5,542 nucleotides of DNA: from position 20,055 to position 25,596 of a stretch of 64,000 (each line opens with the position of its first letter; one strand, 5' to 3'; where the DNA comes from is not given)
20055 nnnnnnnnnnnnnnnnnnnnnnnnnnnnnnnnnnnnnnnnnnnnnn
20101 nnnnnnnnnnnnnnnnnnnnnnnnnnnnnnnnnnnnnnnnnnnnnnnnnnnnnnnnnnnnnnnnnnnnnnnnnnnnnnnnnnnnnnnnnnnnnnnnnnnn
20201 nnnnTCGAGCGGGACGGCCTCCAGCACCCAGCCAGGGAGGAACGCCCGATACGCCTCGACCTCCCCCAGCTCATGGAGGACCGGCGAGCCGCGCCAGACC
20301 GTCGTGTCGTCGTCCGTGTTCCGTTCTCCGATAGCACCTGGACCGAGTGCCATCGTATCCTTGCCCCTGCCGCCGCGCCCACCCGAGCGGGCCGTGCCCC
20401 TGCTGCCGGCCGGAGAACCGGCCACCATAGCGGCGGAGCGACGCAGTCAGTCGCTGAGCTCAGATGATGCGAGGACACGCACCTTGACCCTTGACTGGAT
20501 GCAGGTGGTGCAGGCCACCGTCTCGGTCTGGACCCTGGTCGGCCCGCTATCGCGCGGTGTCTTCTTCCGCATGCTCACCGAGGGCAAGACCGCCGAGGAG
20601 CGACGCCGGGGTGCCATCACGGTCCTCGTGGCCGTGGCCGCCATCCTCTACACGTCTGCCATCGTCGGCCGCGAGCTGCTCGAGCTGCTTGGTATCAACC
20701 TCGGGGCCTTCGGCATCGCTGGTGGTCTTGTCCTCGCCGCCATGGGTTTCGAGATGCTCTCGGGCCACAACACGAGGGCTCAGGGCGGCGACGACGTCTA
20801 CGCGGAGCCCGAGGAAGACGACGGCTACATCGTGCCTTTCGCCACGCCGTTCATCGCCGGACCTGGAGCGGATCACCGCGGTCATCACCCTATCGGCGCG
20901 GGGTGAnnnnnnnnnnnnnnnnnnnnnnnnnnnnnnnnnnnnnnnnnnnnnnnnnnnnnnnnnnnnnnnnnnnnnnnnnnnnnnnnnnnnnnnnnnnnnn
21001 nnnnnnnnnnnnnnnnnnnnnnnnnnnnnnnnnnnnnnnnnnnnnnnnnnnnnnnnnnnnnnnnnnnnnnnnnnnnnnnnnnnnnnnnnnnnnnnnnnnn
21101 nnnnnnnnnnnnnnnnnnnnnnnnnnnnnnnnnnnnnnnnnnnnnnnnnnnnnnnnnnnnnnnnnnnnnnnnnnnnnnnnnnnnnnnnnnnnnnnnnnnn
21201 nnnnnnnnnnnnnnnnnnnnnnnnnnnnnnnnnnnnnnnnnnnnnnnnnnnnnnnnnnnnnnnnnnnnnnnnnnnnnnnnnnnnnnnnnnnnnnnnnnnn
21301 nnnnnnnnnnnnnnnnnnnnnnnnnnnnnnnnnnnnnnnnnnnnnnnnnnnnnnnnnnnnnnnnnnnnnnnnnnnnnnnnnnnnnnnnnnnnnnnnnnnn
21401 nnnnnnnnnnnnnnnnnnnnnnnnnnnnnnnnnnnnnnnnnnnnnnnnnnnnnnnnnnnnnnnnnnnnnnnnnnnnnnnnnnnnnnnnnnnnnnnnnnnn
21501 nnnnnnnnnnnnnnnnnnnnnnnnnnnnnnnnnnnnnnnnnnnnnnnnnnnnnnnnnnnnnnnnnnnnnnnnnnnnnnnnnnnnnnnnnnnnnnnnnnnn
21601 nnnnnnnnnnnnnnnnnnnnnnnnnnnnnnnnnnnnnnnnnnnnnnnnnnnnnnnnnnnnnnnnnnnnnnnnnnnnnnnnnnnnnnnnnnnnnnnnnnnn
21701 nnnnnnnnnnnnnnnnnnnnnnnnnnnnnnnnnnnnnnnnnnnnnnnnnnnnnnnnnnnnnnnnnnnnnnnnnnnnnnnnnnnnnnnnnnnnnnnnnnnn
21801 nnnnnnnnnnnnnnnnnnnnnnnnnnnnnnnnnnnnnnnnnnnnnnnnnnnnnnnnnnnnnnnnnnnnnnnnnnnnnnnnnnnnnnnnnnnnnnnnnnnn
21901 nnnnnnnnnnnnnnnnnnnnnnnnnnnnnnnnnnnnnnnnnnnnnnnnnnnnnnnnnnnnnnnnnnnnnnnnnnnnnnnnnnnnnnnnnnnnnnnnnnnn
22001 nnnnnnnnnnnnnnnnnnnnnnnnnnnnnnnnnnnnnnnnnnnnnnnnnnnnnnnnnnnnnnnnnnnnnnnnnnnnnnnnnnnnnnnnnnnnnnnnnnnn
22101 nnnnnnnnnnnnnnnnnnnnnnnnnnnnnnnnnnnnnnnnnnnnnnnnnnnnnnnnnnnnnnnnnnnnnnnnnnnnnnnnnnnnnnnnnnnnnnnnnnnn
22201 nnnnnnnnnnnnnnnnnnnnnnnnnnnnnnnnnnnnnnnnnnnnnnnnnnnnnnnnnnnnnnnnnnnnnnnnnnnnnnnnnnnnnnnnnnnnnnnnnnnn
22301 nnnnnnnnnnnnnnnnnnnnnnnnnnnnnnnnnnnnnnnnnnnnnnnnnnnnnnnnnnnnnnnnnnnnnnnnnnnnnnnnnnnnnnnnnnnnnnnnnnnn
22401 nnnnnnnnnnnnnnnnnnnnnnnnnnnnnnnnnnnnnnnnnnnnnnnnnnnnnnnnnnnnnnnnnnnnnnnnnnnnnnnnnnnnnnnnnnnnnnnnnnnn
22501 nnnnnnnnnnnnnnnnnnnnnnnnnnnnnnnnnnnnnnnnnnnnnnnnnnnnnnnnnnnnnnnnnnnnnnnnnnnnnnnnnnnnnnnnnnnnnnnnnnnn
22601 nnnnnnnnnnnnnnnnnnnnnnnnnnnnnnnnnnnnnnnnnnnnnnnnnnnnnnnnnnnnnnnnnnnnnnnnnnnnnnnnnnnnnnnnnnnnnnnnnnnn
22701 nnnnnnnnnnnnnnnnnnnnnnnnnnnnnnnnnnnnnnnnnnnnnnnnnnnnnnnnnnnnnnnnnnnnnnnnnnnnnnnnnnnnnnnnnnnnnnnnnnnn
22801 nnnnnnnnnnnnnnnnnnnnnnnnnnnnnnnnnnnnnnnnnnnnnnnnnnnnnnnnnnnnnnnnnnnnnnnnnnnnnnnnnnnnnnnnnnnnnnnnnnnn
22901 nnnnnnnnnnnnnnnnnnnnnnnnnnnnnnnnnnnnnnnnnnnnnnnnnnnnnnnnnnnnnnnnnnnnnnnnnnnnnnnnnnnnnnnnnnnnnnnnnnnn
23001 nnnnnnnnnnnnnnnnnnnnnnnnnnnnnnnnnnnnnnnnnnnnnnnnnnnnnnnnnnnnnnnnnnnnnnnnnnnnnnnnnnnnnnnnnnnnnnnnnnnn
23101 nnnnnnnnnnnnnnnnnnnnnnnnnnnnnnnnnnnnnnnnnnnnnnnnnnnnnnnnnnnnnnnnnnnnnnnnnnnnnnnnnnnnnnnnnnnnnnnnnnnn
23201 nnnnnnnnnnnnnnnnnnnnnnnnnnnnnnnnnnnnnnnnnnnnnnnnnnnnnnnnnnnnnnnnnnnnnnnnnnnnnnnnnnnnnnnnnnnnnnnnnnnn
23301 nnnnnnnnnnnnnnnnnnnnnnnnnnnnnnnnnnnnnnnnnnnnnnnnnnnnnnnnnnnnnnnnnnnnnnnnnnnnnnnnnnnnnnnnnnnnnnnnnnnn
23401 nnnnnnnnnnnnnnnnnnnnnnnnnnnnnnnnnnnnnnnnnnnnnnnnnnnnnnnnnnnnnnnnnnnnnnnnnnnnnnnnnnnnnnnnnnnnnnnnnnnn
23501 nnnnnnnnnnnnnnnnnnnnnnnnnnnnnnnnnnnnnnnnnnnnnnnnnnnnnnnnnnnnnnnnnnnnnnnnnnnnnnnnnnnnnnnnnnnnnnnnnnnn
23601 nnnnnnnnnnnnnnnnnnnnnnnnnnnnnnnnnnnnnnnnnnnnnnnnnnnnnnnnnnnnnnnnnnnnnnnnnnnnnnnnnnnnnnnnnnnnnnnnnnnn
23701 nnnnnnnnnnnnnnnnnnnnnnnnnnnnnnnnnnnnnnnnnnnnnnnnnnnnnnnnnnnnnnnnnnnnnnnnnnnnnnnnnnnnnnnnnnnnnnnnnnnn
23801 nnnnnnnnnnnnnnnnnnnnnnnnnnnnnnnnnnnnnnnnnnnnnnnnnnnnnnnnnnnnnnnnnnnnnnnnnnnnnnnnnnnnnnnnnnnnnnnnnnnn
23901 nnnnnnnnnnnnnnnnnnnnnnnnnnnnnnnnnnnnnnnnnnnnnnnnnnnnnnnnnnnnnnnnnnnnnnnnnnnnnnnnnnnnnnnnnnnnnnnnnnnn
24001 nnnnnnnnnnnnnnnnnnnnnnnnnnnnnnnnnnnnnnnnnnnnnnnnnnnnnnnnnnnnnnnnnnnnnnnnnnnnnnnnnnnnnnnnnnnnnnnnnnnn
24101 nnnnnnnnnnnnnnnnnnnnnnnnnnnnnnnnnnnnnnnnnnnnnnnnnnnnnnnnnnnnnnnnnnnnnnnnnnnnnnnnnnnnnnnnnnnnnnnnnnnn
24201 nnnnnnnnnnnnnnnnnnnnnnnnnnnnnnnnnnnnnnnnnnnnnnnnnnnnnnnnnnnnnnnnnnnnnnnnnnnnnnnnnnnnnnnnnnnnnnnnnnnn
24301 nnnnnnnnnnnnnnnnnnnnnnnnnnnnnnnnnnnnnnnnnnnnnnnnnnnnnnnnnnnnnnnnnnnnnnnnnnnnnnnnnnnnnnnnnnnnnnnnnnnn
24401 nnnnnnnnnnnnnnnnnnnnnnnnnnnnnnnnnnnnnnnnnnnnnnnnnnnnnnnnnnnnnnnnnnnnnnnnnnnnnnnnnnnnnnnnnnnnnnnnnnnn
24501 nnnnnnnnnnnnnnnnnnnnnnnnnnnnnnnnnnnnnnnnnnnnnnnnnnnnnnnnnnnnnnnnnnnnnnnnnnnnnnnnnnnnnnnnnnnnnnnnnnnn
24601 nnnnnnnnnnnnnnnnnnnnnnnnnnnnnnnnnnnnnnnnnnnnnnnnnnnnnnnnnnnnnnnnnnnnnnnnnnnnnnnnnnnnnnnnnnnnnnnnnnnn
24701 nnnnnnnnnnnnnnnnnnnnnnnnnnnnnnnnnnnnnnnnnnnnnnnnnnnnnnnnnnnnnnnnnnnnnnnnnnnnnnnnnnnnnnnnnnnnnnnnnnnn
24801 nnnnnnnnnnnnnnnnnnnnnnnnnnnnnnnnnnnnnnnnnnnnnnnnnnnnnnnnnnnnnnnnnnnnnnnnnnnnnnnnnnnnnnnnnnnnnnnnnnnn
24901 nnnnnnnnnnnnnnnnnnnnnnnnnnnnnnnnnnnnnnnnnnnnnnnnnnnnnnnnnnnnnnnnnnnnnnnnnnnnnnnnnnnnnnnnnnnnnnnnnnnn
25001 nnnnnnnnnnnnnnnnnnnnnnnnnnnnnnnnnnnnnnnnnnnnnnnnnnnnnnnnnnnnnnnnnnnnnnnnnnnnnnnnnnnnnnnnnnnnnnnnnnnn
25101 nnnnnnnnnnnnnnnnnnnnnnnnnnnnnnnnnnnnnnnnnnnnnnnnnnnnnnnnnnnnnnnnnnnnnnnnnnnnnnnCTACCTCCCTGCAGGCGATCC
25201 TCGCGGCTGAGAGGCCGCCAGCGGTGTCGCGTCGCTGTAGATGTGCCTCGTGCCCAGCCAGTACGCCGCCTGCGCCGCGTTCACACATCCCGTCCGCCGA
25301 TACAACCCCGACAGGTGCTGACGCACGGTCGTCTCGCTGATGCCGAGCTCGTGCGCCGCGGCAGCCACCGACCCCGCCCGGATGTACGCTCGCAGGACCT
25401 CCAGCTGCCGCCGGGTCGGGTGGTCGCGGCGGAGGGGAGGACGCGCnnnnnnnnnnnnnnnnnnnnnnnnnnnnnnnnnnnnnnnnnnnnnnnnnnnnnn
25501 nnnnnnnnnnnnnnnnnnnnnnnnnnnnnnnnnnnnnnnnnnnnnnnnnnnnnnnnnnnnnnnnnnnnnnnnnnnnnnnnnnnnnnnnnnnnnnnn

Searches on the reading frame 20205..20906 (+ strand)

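Call 39: search_protein_families(library=pfam, proteins=[window:20205-20906:+], max_evalue=0.001)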
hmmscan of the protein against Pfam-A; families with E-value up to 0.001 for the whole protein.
window:20205-20906:+ (233 aa): 1 family
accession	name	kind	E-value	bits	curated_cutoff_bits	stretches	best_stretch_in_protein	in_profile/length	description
PF01914.23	MarC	-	2.9e-22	79.5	23.9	1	100-222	3-126/203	MarC family integral membrane protein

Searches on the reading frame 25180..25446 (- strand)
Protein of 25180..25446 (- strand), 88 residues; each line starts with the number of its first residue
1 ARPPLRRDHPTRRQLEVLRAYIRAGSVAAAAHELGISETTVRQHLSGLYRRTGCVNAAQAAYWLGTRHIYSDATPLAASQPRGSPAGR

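Call 43: search_protein_families(library=pfam, proteins=[window:25180-25446:-], max_evalue=0.01)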
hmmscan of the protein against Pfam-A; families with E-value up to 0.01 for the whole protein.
window:25180-25446:- (88 aa): 12 families
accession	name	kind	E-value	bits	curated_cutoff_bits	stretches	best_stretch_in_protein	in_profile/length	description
PF00196.25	GerE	-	6.5e-08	32.5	23.5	1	11-63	4-56/57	Bacterial regulatory proteins, luxR family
PF00126.33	HTH_1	-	3e-07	30.7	26.6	1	13-54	2-43/60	Bacterial regulatory helix-turn-helix protein, lysR family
PF13556.12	HTH_30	-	2.8e-06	27.4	27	1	15-54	2-42/59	PucR C-terminal helix-turn-helix domain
PF13518.12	HTH_28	-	9.8e-06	26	25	1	14-46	2-34/52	Helix-turn-helix domain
PF13551.12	HTH_29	-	0.00014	22.3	28.1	1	15-45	2-33/64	Winged helix-turn helix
PF13384.12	HTH_23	-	0.001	19.3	24.6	1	11-45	4-38/50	Homeodomain-like domain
PF08281.18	Sigma70_r4_2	-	0.0021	18.1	25.7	1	11-46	13-48/54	Sigma-70, region 4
PF04967.18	HTH_10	-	0.0025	18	23.1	0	23-46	22-45/53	HTH DNA binding domain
PF04545.22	Sigma70_r4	-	0.0036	17.2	24.1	1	13-45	8-41/50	Sigma-70, region 4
PF02954.25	HTH_8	-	0.0044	17.1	22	0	25-43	19-37/42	Bacterial regulatory protein, Fis family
PF12840.13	HTH_20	-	0.0049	17.2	27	0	9-50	3-44/51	Helix-turn-helix domain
PF13542.12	HTH_Tnp_ISL3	-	0.0065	16.4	27.4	0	23-42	25-44/51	Helix-turn-helix domain of transposase family ISL3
